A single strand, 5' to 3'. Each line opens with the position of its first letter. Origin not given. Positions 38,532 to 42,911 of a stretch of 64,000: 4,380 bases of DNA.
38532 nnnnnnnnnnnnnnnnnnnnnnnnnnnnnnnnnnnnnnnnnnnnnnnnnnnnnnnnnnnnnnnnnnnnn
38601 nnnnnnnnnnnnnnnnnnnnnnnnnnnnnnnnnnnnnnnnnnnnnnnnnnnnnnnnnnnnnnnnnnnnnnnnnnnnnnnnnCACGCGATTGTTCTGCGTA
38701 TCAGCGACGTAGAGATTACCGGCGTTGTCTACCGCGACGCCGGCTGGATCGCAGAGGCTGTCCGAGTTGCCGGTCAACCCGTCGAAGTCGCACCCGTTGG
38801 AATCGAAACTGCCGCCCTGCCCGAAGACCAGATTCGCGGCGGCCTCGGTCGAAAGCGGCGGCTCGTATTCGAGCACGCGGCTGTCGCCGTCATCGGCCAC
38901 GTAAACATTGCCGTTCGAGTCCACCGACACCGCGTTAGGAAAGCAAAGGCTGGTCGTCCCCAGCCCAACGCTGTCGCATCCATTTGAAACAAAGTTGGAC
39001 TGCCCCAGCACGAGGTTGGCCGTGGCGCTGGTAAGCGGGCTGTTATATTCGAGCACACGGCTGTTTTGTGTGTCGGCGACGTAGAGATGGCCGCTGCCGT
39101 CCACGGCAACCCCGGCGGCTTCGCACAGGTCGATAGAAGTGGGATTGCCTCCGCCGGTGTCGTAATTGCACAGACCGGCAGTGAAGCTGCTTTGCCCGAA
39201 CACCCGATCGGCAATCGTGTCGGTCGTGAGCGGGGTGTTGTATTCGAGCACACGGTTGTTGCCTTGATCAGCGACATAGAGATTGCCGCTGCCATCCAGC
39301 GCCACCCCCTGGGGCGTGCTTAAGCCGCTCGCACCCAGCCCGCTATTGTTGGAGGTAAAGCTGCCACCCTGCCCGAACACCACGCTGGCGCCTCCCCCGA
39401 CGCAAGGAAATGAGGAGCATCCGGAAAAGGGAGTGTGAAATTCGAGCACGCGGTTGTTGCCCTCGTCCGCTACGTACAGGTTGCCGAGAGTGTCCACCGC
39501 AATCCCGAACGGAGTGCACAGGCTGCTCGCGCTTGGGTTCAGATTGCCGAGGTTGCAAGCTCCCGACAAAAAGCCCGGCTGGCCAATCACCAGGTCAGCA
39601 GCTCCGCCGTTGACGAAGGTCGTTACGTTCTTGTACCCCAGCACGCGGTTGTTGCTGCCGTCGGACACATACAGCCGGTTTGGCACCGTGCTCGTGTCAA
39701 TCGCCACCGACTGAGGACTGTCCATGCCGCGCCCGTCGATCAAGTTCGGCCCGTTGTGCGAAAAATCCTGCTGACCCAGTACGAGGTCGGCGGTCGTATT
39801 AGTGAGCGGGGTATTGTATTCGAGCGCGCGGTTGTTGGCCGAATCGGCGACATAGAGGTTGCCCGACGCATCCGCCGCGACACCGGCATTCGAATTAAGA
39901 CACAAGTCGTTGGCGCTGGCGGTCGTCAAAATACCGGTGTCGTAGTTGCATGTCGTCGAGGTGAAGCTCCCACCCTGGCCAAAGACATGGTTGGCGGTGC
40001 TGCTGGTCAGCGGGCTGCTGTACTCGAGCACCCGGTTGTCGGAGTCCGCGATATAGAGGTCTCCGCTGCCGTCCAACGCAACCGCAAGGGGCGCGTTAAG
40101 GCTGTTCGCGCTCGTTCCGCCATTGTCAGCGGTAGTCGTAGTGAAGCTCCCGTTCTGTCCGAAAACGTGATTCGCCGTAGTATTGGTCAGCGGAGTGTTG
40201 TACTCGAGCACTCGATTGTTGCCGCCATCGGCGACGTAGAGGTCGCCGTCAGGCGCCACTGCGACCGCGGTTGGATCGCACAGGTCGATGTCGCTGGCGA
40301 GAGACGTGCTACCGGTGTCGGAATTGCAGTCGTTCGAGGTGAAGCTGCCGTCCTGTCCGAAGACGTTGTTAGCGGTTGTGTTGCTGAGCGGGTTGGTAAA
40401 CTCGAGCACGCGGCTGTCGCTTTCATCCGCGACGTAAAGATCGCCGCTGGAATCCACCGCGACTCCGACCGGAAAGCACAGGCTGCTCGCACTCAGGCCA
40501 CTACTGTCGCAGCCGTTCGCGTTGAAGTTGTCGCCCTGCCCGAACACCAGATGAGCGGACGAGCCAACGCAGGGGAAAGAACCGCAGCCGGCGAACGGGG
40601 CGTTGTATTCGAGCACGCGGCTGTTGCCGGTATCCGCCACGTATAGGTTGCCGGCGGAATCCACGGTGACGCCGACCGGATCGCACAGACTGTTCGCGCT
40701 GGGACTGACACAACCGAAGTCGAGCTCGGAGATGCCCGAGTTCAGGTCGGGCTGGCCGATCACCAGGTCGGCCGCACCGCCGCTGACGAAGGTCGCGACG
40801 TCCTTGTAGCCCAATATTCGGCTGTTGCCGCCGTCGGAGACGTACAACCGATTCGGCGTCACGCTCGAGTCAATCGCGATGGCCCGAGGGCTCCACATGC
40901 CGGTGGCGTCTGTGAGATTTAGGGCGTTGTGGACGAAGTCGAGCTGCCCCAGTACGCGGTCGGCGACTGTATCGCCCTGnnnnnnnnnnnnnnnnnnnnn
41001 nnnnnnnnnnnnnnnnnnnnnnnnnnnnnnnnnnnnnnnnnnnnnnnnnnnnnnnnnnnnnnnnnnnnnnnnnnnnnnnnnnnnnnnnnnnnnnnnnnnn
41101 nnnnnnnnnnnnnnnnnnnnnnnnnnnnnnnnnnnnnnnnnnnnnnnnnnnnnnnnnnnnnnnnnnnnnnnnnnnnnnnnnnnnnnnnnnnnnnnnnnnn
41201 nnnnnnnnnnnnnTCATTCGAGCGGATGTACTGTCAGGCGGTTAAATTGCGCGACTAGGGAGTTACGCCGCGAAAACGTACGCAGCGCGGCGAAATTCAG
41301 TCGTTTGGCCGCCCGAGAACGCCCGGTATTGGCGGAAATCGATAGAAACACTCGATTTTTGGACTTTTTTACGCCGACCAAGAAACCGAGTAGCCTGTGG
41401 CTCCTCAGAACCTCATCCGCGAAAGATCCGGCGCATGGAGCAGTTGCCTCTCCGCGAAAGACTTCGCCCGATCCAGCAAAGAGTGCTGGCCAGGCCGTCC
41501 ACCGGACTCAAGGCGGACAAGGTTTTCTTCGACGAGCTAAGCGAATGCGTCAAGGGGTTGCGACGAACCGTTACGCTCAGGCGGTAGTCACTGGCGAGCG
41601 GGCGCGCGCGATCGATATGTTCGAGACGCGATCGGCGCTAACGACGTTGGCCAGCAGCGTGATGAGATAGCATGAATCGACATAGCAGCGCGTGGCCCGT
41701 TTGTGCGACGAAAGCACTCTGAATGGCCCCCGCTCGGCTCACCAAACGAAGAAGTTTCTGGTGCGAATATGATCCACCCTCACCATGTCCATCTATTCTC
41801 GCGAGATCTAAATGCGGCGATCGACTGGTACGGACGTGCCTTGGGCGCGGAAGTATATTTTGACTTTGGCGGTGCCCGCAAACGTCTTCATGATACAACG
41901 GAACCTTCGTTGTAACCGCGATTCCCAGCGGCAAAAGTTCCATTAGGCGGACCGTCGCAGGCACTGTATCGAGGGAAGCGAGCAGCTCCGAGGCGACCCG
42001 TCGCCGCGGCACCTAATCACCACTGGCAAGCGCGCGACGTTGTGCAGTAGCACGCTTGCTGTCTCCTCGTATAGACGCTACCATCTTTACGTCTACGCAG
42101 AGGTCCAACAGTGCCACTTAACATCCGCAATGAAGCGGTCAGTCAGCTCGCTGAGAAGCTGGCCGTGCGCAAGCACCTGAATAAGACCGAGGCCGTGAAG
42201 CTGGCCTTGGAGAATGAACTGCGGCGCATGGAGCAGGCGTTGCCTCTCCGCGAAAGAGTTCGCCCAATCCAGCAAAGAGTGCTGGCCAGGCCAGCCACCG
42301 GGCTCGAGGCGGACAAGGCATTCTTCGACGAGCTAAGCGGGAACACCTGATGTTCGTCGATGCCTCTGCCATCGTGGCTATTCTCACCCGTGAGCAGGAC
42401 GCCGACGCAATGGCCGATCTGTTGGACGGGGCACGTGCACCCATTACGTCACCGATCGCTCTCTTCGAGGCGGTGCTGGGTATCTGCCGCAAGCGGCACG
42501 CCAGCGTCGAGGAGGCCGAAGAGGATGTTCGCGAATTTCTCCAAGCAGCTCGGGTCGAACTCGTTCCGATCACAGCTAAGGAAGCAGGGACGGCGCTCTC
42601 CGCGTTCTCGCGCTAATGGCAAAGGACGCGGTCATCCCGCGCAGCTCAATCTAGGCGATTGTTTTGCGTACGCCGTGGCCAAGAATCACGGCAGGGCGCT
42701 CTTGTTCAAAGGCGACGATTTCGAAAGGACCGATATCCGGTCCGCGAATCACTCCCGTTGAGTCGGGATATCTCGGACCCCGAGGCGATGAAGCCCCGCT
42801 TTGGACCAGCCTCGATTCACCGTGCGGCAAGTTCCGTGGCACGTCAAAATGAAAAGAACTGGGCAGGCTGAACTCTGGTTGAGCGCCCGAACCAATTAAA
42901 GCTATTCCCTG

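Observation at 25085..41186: Island of four giant secreted proteins built from one modular grammar: head - hyper-Thr/Ala linker - Ig-like tail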

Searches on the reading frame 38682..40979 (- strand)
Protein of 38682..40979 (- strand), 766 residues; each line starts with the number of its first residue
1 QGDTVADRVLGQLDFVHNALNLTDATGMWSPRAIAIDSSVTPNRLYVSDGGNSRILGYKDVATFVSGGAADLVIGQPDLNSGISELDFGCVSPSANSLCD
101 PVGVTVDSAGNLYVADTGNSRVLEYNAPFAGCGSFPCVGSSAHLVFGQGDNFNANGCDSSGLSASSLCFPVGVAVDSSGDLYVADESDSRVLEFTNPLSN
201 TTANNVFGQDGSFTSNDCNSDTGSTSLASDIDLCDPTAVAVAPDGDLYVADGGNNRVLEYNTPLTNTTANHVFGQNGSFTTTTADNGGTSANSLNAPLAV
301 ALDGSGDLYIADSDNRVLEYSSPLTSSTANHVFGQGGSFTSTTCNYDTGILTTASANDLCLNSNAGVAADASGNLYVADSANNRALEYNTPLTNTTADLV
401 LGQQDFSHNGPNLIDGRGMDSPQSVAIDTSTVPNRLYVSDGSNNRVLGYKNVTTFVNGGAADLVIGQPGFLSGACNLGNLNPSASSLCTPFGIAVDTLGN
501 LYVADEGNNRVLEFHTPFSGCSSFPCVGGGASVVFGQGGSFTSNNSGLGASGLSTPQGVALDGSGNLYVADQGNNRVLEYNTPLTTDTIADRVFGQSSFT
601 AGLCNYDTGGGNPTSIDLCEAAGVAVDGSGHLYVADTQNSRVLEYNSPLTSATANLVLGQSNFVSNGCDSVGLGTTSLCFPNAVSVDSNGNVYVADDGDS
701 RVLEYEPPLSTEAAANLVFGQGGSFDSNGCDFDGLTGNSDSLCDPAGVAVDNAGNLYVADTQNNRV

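Call 66: find_related_loci(query=window:38682-40979:-, collection=genome_contigs, flank=8000)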
Query window:38682-40979:- (766 aa) in genome_contigs; peptide patterns used: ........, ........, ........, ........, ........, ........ (x = any residue, [..] = any of these).
332 stretches matched a pattern; 280 encode a relative of the query (tblastn E <= 1e-3); the best 80 are kept; 80 distinct loci.
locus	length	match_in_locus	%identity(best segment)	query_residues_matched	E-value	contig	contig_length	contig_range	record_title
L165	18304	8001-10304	69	1-766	0e+0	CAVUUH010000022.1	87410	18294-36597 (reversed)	MAG: uncultured delta proteobacterium isolate MFD00964.bin.2.3 genome assembly, contig: contig_14940, whole genome shotg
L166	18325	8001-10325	70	1-766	0e+0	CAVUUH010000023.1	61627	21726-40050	MAG: uncultured delta proteobacterium isolate MFD00964.bin.2.3 genome assembly, contig: contig_14942, whole genome shotg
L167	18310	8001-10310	59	2-766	0e+0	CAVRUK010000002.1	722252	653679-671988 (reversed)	MAG: uncultured delta proteobacterium isolate MFD02248.bin.1.51 genome assembly, contig: contig_13943, whole genome shot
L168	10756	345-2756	55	3-766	0e+0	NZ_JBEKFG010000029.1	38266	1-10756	MAG: Candidatus Binatus sp. isolate SPRUCE 224 SPRUCE_224_29, whole genome shotgun sequence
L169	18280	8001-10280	57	2-766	0e+0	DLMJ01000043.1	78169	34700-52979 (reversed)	MAG TPA_asm: Candidatus Binatus soli isolate UBA7539 UBA7539_contig_1210, whole genome shotgun sequence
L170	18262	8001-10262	53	1-766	0e+0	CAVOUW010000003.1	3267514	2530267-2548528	MAG: uncultured delta proteobacterium isolate MFD10064.bin.1.24 genome assembly, contig: contig_9770, whole genome shotg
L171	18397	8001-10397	47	2-766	0e+0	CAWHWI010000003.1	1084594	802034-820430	MAG: uncultured delta proteobacterium isolate MFD04463.bin.1.219 genome assembly, contig: contig_60011, whole genome sho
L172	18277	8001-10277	59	2-766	0e+0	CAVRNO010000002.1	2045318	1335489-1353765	MAG: Candidatus Binataceae bacterium isolate MFD03726.bin.1.6 genome assembly, contig: contig_15392, whole genome shotgu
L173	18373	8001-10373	46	2-766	4e-180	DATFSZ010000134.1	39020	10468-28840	MAG TPA_asm: Candidatus Binataceae bacterium isolate SMAG_U9397 k141_5933139, whole genome shotgun sequence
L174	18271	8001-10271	45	1-766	9e-174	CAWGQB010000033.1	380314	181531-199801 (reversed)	MAG: uncultured proteobacterium isolate MFD04463.bin.2.159 genome assembly, contig: contig_8953, whole genome shotgun se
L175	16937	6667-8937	45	3-766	3e-175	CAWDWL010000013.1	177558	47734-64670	MAG: uncultured proteobacterium isolate MFD05705.bin.1.215 genome assembly, contig: contig_23440, whole genome shotgun s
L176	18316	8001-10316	67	1-766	0e+0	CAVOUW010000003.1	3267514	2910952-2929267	MAG: uncultured delta proteobacterium isolate MFD10064.bin.1.24 genome assembly, contig: contig_9770, whole genome shotg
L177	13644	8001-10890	45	2-766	1e-165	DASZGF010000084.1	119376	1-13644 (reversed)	MAG TPA_asm: Candidatus Binataceae bacterium isolate SMAG_U6541 k141_1418981, whole genome shotgun sequence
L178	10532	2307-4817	44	5-766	1e-150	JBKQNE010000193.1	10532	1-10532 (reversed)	MAG: Candidatus Binataceae bacterium isolate LASAr3G3H3I__bin_44 LASAr3G3H3I_000000230111, whole genome shotgun sequence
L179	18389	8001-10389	46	2-766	4e-153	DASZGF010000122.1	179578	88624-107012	MAG TPA_asm: Candidatus Binataceae bacterium isolate SMAG_U6541 k141_3400736, whole genome shotgun sequence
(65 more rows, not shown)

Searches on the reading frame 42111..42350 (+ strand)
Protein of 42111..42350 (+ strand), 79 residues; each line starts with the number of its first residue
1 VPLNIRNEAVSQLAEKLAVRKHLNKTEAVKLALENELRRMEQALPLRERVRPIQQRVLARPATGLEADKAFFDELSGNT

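Call 61: search_protein_families(library=pfam, proteins=[window:42111-42350:+], max_evalue=0.01)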
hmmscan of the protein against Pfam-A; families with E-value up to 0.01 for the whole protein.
window:42111-42350:+ (79 aa): 1 family
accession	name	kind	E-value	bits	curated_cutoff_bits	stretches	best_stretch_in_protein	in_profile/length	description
PF07704.17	PSK_trans_fac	-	2.1e-18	67.4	28.3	1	1-75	1-79/82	Rv0623-like transcription factor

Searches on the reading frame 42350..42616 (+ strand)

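Call 61: search_protein_families(library=pfam, proteins=[window:42350-42616:+], max_evalue=0.01)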
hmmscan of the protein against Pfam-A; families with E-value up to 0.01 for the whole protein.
window:42350-42616:+ (88 aa): 1 family
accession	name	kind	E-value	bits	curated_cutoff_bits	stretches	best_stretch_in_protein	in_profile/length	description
PF01850.27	PIN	-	3.7e-11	44.1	23.6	1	1-86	1-84/120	PIN domain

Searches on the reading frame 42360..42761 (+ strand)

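Call 61: search_protein_families(library=pfam, proteins=[window:42360-42761:+], max_evalue=0.01)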
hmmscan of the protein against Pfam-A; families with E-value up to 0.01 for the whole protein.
window:42360-42761:+ (133 aa): 1 family
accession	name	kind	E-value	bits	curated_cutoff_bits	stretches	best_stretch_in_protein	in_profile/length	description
PF01850.27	PIN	-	0.0014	19.6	23.6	1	91-125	88-118/120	PIN domain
